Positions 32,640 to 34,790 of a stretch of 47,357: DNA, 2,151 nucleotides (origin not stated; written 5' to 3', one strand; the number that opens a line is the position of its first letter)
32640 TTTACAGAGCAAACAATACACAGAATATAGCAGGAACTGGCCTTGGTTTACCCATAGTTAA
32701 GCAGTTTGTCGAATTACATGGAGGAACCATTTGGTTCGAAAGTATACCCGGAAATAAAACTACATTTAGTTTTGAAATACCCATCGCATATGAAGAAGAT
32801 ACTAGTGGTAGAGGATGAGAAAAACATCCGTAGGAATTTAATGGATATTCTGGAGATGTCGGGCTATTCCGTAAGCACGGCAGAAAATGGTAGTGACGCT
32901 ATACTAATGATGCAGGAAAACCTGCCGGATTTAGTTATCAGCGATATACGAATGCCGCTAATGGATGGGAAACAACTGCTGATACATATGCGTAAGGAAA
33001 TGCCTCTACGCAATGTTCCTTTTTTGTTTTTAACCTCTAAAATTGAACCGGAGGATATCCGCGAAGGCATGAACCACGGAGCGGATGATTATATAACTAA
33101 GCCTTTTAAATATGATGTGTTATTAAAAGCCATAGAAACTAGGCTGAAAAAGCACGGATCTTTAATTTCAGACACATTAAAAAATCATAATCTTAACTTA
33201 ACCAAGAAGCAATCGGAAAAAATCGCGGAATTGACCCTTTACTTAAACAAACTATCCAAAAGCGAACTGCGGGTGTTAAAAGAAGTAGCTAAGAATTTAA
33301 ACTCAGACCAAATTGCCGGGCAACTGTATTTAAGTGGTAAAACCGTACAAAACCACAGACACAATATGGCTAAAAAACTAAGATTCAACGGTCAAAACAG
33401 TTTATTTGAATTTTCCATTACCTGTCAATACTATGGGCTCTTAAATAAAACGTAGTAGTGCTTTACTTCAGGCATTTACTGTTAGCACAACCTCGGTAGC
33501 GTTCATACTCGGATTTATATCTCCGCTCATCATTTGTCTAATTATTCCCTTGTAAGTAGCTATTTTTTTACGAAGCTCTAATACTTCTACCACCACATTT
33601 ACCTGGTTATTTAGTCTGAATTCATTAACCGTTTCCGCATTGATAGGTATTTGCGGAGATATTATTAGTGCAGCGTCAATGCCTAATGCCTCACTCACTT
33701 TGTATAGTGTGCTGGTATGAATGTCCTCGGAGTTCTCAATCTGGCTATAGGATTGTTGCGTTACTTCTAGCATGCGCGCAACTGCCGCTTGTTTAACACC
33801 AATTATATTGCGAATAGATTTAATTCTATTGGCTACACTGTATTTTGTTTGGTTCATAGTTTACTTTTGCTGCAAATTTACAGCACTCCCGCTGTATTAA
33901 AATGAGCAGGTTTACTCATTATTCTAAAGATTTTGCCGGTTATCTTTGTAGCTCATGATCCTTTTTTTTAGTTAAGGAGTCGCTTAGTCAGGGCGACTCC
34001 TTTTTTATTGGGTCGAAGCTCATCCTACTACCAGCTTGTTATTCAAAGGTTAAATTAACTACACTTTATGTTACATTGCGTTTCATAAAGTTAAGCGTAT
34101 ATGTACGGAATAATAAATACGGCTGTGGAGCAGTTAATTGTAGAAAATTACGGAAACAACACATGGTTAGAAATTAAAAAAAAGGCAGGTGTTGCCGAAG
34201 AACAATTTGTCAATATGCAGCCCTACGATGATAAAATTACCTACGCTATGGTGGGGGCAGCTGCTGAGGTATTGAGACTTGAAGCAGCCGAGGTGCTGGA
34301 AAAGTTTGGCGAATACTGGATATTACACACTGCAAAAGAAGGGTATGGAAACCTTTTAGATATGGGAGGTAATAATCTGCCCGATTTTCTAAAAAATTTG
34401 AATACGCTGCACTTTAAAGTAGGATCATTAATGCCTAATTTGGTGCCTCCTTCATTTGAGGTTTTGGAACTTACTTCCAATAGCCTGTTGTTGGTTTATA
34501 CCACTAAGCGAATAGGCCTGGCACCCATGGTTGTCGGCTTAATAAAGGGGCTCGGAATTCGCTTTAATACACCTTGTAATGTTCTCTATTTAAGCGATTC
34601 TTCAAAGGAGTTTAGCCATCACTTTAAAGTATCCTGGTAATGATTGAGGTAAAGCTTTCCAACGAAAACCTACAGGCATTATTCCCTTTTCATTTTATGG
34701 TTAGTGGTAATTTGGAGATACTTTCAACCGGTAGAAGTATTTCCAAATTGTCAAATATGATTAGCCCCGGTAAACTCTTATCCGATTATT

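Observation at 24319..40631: A 20-bp dyad, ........-N4-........, occurs nine times, all in promoter regions of the 17-kb sensor island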

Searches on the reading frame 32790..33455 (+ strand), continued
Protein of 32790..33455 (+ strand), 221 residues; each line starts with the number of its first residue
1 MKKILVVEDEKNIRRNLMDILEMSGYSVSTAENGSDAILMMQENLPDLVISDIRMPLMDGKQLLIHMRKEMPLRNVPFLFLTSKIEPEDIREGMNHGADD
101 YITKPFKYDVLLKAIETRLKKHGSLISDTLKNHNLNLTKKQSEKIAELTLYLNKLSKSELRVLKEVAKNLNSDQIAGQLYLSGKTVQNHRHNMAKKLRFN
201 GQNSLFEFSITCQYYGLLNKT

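Call 34: search_solved_structures(query=window:32790-33455:+, max_evalue=1e-8, show_alignments=2)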
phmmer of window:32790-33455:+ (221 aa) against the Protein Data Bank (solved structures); distinct sequences matched with E-value up to 1e-8: 206 (the best 60 are shown).
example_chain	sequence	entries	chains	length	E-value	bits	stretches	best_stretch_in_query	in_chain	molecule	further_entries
9xzo_A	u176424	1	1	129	5e-25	91.7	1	1-122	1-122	De novo protein M1X0B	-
12aw_A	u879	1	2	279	5.8e-21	78.4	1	4-126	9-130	HYBRID TWO-COMPONENT SYSTEM PROTEIN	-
1b00_A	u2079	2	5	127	1.3e-20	77.2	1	2-118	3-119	PHOSPHATE REGULON TRANSCRIPTIONAL REGULATORY PROTEIN PHOB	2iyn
1zes_A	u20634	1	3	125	1.4e-20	77.2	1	2-118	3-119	Phosphate regulon transcriptional regulatory protein phoB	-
3gt7_A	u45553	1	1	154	2.9e-20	76.1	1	3-116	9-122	Sensor protein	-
2zwm_A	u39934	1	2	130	3e-19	72.8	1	2-122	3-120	Transcriptional regulatory protein yycF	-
3f6p_A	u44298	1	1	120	6.2e-19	71.8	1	2-121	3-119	Transcriptional regulatory protein yycF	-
2jb9_A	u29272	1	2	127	6.5e-19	71.7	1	2-118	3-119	PHOSPHATE REGULON TRANSCRIPTIONAL REGULATORY PROTEIN PHOB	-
1mvo_A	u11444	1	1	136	8.9e-19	71.3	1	2-111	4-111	PhoP response regulator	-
2jba_A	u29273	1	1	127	1.2e-18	70.8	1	2-118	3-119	PHOSPHATE REGULON TRANSCRIPTIONAL REGULATORY PROTEIN PHOB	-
9dvt_R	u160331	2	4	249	1.3e-18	70.8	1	3-121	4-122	DNA-binding dual master transcriptional regulator RpaA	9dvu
1ys6_A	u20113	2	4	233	2.3e-18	69.9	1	3-128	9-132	Transcriptional regulatory protein prrA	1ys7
2jba_B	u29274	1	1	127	3.2e-18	69.5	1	2-118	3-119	PHOSPHATE REGULON TRANSCRIPTIONAL REGULATORY PROTEIN PHOB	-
4hnr_A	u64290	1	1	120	4.6e-18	69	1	1-116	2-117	Chemotaxis protein CheY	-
4h60_A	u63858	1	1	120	4.6e-18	69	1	1-116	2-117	Chemotaxis protein CheY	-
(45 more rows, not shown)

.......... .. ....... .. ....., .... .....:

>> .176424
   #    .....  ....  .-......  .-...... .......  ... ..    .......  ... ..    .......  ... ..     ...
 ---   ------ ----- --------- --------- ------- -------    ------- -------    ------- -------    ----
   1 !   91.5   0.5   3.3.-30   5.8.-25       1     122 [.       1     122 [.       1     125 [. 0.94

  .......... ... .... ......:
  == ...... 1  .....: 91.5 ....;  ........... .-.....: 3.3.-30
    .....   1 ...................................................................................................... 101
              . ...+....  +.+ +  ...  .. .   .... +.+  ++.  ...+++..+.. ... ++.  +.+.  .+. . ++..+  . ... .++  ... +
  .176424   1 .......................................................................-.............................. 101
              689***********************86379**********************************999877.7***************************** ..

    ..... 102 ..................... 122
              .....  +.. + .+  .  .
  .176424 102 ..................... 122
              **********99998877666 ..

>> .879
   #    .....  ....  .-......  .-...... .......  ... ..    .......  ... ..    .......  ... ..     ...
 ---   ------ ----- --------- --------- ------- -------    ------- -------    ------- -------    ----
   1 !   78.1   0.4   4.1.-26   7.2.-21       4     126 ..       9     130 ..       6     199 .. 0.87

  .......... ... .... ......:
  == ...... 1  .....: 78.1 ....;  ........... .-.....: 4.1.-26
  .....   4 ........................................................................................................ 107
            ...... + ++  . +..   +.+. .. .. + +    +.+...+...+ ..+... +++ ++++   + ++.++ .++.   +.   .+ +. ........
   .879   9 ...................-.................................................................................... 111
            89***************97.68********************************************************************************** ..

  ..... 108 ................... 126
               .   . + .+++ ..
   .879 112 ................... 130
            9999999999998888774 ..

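Call 61: find_encoding_contigs(protein=P0015, flank=10000, max_places=1)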
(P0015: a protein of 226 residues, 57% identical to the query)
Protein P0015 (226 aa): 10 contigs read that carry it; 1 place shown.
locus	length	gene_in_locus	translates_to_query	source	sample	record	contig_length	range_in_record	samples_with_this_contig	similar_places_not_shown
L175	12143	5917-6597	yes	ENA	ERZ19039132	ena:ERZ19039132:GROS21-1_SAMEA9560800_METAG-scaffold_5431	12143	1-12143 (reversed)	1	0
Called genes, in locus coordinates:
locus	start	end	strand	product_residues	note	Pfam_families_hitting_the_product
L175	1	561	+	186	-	?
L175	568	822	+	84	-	-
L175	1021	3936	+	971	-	PF01590:GAF, PF13185:GAF_2, PF00989:PAS, PF08448:PAS_4, PF13426:PAS_9, PF00989:PAS, PF13426:PAS_9, PF00989:PAS, +6 more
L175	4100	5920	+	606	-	PF00989:PAS, PF08447:PAS_3, PF13426:PAS_9, PF08448:PAS_4, PF13426:PAS_9, PF13426:PAS_9, PF00512:HisKA, PF02518:HATPase_c, +5 more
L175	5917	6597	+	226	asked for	PF00072:Response_reg, PF00196:GerE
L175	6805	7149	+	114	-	PF07700:HNOB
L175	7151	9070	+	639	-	PF00989:PAS, PF08448:PAS_4, PF13426:PAS_9, PF08447:PAS_3, PF00989:PAS, PF08448:PAS_4, PF08447:PAS_3, PF00512:HisKA, +3 more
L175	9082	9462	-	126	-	PF00072:Response_reg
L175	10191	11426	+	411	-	PF00078:RVT_1, PF08388:GIIM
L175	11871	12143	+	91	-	?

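Call 62: find_encoding_contigs(protein=P0019, flank=10000, max_places=1)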
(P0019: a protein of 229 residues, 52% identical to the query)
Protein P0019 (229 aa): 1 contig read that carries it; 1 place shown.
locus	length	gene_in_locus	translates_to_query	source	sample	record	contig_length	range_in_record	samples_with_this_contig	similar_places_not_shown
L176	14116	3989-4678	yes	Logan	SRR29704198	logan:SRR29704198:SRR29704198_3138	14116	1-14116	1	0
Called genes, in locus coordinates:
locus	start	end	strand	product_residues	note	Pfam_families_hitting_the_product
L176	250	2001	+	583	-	PF00072:Response_reg, PF00989:PAS (faint), PF13188:PAS_8 (faint), PF13426:PAS_9 (faint), PF02518:HATPase_c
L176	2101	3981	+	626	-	PF00989:PAS (weak), PF08448:PAS_4 (faint), PF12860:PAS_7 (faint), PF13188:PAS_8 (weak), PF24820:Diguanyl_cycl_sensor (faint), PF13426:PAS_9 (weak), PF00512:HisKA, PF02518:HATPase_c, +1 more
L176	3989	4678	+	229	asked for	PF00072:Response_reg, PF00196:GerE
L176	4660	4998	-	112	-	PF12844:HTH_19 (weak), PF13560:HTH_31 (weak), PF01381:HTH_3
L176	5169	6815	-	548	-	-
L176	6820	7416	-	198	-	PF04542:Sigma70_r2, PF08281:Sigma70_r4_2 (weak), PF04545:Sigma70_r4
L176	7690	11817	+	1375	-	PF19081:Ig_7 (faint), PF13585:CHU_C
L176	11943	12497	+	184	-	-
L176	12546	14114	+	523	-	?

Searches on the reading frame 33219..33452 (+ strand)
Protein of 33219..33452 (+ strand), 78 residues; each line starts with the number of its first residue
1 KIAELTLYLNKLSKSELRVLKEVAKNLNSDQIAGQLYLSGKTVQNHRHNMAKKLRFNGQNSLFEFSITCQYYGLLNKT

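Call 45: find_related_loci(query=A2, collection=metagenome_contigs, flank=10000)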
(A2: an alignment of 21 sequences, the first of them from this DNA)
Query A2 (78 aa) in metagenome_contigs; peptide patterns used: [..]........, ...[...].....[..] (x = any residue, [..] = any of these).
414 stretches matched a pattern; 133 encode a relative of the query (tblastn E <= 1e-3); the best 80 are kept; 80 distinct loci.
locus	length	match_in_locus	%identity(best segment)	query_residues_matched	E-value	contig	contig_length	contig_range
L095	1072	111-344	87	1-78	3e-43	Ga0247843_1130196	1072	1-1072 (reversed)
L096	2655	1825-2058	85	1-78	2e-40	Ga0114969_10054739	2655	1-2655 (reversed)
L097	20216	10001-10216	58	4-75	5e-22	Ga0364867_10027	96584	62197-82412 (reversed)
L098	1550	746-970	52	4-78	6e-21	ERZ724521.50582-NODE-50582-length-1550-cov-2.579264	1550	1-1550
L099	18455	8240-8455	58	4-75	5e-22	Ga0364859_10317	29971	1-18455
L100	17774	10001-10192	48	8-71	9e-17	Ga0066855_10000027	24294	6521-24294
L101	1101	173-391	51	3-75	1e-16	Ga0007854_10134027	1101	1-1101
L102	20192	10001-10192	44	8-71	4e-15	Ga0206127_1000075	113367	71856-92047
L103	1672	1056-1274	49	3-75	6e-15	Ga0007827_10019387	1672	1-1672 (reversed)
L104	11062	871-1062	44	8-71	7e-15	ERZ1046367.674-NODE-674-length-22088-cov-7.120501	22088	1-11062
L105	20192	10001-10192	44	8-71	7e-15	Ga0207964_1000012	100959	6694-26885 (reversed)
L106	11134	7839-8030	45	8-71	3e-14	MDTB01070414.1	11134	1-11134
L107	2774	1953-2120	38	12-67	2e-11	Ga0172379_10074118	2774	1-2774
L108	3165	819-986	36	12-67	7e-11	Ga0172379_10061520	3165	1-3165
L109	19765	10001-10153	45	8-58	9e-11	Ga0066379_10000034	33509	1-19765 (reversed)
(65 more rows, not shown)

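Call 57: search_solved_structures(query=A2, max_evalue=0.001, show_alignments=3)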
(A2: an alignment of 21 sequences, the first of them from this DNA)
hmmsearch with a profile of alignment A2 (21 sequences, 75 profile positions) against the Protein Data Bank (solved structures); distinct sequences matched with E-value up to 0.001: 32.
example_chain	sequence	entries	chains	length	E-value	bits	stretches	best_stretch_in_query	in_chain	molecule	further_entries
1fse_A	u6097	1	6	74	2.9e-11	46.4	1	11-59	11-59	GERE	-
2jpc_A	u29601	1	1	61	2.3e-09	40.3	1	16-66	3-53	SsrB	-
7x1k_A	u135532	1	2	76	2.4e-08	37.1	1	8-58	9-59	Chemotaxis protein CheY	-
3clo_A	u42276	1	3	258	3e-08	36.8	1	10-56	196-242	Transcriptional regulator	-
1zlj_A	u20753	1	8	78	3e-08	36.8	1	5-66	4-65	Dormancy Survival Regulator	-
1zlk_A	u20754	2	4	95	4e-08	36.4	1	4-65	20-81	Dormancy Survival Regulator | TWO COMPONENT TRANSCRIPTIONAL REGULATORY PROTEIN DEVR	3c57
1x3u_A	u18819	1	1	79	6.4e-08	35.7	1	3-66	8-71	Transcriptional regulatory protein fixJ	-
4wt0_B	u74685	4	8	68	9.7e-08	35.1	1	11-57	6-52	Response regulator receiver domain protein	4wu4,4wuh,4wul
4wsz_A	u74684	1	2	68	1e-07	35.1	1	11-57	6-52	Response regulator receiver domain protein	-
8a5r_AAA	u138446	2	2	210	1.1e-07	34.9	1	2-69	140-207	Light-activated DNA-binding protein EL222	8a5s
3p7n_A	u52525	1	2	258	1.8e-07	34.3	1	2-69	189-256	Sensor histidine kinase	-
5f64_A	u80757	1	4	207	3.3e-07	33.4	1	6-66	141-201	Positive transcription regulator EvgA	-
7vim_A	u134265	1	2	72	3.4e-07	33.4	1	12-56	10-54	Protein EsrB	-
3c3w_A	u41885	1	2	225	4.8e-07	32.9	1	6-60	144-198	TWO COMPONENT TRANSCRIPTIONAL REGULATORY PROTEIN DEVR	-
6jqs_A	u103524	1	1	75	5e-07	32.8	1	11-60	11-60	DNA-binding response regulator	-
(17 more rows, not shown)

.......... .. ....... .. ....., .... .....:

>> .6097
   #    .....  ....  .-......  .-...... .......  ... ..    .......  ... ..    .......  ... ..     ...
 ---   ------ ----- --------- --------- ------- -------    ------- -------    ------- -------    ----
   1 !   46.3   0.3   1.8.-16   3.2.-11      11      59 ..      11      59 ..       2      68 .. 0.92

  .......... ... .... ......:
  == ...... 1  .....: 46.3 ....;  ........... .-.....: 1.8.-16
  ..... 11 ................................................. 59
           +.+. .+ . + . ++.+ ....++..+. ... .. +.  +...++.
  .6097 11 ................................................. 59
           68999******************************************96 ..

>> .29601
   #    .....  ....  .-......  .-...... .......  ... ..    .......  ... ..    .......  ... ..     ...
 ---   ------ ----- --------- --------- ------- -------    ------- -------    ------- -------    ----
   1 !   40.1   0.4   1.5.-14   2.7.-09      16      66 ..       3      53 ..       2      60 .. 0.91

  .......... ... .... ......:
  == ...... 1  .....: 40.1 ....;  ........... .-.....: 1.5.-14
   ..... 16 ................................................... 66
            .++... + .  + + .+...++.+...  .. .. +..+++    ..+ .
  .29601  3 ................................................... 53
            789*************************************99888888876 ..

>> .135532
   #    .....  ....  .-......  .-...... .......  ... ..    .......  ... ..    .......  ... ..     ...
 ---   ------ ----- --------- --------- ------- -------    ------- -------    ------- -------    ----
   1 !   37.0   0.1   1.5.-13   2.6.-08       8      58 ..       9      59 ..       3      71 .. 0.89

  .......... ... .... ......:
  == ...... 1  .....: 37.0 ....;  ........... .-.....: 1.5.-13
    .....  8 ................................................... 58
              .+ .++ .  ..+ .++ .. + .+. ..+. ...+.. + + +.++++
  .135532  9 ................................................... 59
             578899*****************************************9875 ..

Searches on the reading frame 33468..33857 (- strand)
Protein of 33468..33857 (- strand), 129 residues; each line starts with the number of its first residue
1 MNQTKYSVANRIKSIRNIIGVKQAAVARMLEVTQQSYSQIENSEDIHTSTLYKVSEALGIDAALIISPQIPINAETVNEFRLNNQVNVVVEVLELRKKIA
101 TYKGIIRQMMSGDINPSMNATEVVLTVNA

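Call 6: search_protein_families(library=pfam, proteins=[window:33468-33857:-])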
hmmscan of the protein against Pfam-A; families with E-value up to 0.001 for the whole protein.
window:33468-33857:- (129 aa): 3 families
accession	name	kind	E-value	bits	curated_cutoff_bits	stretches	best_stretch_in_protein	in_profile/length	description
PF01381.28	HTH_3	-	1.5e-09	38.1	23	1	12-63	1-53/55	Helix-turn-helix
PF12844.13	HTH_19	-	6.3e-08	32.8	30.2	1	10-63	2-56/64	Helix-turn-helix domain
PF13560.12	HTH_31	-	0.00069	20.3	27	0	13-62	7-58/64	Helix-turn-helix domain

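Call 13: find_homologous_proteins(query=window:33468-33857:-)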
Query window:33468-33857:- (129 aa): 8 proteins with E <= 0.001 among 12 candidates.
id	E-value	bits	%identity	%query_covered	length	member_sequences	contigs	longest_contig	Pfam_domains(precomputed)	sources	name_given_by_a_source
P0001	1.2e-70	252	98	100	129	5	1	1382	PF12844.14,PF01381.29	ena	-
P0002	1.0e-64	233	91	100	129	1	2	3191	PF12844.14,PF01381.29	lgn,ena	-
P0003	1.6e-62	226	89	100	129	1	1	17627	PF12844.14,PF01381.29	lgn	-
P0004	7.1e-50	186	85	86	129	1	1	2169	PF12844.14,PF01381.29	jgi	-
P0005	6.8e-48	179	77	90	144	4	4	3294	PF12844.14,PF01381.29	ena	-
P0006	2.4e-42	161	68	88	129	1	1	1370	-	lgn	-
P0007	7.9e-40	153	63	93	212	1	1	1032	PF12844.14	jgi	-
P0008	8.6e-28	115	62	71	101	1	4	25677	-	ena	-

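Call 14: find_encoding_contigs(protein=P0003, flank=10000, max_places=3)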
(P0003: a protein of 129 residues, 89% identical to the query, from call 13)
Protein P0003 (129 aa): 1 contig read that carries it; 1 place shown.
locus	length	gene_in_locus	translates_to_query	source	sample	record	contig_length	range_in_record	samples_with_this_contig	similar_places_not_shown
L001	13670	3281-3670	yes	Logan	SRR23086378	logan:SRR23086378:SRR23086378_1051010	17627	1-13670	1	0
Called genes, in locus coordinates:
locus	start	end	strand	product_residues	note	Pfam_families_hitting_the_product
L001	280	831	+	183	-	PF04238:DUF420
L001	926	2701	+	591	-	PF00989:PAS, PF08448:PAS_4, PF13426:PAS_9, PF08447:PAS_3, PF00512:HisKA, PF02518:HATPase_c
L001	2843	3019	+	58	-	-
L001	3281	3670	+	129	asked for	PF12844:HTH_19 (weak), PF01381:HTH_3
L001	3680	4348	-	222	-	PF00072:Response_reg, PF00196:GerE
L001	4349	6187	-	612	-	PF00989:PAS, PF13426:PAS_9, PF13426:PAS_9, PF00989:PAS, PF08448:PAS_4, PF13426:PAS_9, PF00512:HisKA, PF02518:HATPase_c, +5 more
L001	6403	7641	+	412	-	-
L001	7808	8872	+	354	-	-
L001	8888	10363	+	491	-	-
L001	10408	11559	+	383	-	-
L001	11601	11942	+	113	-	-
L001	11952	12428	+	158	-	PF07610:DUF1573, PF22544:HYDIN_VesB_CFA65-like_Ig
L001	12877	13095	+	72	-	-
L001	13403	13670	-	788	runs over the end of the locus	PF08448:PAS_4 (faint), PF13188:PAS_8 (faint), PF00512:HisKA (faint), PF00989:PAS, PF13426:PAS_9, PF08447:PAS_3, PF02518:HATPase_c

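Call 15: find_encoding_contigs(protein=P0008, flank=10000, max_places=4)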
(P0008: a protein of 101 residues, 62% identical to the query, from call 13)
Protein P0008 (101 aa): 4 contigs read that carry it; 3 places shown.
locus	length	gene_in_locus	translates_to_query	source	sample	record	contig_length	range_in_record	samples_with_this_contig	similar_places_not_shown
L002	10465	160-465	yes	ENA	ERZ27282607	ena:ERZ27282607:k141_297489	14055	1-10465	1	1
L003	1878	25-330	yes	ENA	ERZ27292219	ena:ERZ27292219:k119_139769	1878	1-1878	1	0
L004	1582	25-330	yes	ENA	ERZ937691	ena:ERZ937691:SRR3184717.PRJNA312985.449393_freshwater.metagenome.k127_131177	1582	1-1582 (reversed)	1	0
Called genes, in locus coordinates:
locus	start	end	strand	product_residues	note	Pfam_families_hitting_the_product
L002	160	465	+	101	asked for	-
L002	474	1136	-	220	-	PF00072:Response_reg, PF00196:GerE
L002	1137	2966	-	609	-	PF00989:PAS, PF08447:PAS_3 (weak), PF13426:PAS_9, PF00989:PAS (weak), PF08448:PAS_4 (weak), PF13426:PAS_9, PF00512:HisKA, PF02518:HATPase_c, +4 more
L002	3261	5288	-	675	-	PF08448:PAS_4 (faint), PF13188:PAS_8 (faint), PF00989:PAS, PF08447:PAS_3, PF13426:PAS_9, PF02518:HATPase_c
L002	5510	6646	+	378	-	PF19408:PKD_6, PF18962:Por_Secre_tail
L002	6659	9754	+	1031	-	PF07494:Reg_prop (weak), PF07495:Y_Y_Y, PF07568:HisKA_2, PF02518:HATPase_c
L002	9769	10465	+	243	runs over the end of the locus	PF00072:Response_reg, PF04397:LytTR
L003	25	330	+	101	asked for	-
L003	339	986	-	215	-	PF00072:Response_reg, PF00196:GerE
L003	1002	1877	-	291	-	?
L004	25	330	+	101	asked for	-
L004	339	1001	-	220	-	PF00072:Response_reg, PF00196:GerE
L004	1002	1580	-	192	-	?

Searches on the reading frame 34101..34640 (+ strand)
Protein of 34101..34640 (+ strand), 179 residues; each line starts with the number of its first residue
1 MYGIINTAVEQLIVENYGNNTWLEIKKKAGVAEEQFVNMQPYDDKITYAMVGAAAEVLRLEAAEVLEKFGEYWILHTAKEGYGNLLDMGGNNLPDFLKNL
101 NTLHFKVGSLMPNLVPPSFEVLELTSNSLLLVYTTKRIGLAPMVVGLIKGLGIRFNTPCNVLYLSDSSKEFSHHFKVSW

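Call 6: search_protein_families(library=pfam, proteins=[window:34101-34640:+])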
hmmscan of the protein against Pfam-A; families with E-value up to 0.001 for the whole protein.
window:34101-34640:+ (179 aa): 1 family
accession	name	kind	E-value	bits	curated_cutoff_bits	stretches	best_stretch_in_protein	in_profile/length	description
PF07700.20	HNOB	-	2.1e-46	158.3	25.5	1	2-160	1-160/163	Haem-NO-binding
